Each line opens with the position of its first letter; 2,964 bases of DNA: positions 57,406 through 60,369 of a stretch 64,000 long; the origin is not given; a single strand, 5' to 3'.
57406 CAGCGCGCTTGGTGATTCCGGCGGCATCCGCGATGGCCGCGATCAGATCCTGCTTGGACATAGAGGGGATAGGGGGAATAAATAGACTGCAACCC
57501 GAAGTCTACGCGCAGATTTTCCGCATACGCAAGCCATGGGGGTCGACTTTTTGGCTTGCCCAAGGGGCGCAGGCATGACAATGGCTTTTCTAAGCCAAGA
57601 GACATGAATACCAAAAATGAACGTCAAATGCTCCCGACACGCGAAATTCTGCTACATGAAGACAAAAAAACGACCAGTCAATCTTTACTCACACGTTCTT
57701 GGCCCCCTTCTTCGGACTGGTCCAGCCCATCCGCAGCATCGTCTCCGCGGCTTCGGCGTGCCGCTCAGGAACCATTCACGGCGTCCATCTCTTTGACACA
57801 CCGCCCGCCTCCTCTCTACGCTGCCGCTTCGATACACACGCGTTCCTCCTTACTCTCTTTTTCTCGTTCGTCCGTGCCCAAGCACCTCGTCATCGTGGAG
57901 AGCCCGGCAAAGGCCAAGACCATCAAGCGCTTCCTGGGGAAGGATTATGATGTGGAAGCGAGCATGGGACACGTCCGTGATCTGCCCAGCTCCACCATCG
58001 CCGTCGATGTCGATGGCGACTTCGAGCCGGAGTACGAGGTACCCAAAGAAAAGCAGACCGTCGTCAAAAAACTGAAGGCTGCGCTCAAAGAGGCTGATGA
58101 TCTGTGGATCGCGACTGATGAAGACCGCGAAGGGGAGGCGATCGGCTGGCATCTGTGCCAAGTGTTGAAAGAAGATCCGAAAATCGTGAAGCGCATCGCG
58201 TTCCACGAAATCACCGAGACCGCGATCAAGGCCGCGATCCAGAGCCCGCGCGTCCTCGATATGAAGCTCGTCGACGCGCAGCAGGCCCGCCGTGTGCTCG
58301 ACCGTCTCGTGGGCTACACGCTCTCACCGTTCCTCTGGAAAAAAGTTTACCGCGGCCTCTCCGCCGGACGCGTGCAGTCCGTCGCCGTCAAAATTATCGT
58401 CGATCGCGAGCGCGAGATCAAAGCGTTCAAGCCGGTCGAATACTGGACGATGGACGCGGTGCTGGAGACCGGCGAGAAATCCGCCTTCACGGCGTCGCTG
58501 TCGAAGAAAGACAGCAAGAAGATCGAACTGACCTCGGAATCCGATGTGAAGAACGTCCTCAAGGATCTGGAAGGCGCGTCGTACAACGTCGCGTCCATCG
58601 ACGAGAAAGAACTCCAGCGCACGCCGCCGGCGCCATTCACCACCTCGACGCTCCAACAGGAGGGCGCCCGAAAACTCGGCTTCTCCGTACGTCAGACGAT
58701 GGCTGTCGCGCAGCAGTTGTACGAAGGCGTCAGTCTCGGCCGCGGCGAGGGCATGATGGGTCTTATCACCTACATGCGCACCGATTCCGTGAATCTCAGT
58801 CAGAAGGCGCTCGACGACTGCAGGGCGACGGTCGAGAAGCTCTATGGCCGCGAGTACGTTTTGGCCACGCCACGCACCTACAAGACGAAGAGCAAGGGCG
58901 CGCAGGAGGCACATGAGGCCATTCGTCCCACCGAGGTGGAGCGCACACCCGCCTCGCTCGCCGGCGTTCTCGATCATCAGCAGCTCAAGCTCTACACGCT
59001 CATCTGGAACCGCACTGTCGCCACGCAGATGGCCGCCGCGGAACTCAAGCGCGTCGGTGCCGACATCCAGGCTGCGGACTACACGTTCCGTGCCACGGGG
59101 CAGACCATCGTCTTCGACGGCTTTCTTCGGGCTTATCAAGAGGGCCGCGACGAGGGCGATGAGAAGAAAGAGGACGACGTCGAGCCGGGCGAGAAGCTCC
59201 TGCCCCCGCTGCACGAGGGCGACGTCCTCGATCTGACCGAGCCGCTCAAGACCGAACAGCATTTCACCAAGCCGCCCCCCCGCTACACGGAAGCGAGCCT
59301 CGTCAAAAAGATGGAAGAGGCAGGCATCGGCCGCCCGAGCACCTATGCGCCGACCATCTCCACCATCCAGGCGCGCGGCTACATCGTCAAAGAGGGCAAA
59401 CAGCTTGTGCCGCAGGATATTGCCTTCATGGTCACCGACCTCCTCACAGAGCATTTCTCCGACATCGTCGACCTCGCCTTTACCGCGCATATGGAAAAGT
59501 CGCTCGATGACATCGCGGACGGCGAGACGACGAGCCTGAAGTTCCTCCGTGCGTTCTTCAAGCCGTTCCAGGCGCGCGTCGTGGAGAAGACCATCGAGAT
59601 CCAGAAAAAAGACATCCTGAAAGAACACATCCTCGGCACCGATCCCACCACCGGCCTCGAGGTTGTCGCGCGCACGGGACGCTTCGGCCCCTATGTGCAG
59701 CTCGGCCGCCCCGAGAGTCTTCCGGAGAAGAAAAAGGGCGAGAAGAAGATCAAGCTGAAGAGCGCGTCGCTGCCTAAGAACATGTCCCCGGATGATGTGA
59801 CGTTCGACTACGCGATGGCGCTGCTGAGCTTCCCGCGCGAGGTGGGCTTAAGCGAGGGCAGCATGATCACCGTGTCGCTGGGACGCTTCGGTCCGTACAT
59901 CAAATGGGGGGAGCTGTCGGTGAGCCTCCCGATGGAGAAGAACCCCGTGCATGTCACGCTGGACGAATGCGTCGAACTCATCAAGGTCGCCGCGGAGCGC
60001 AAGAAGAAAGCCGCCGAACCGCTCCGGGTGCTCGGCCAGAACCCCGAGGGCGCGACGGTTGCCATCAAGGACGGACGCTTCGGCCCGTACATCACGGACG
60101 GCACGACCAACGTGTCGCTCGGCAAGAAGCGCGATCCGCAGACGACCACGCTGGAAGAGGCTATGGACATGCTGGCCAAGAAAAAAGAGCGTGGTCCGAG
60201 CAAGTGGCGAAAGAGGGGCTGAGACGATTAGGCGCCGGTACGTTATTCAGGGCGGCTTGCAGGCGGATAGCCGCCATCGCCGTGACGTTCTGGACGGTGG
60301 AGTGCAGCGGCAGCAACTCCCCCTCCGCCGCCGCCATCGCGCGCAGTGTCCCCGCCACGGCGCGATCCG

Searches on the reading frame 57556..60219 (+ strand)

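Call 86: search_protein_families(library=pfam, proteins=[window:57556-60219:+], max_evalue=0.00001)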
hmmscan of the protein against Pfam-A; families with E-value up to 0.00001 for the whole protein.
window:57556-60219:+ (888 aa): 3 families
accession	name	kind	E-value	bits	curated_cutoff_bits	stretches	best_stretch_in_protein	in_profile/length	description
PF01131.25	Topoisom_bac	-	2.5e-125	419.1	35.1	1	235-664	3-410/411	DNA topoisomerase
PF13368.11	Toprim_C_rpt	-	4.8e-50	167.7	22.3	3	831-880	4-53/57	Topoisomerase C-terminal repeat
PF01751.28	Toprim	-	3.7e-21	75.5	23.1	1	111-219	2-96/96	Toprim domain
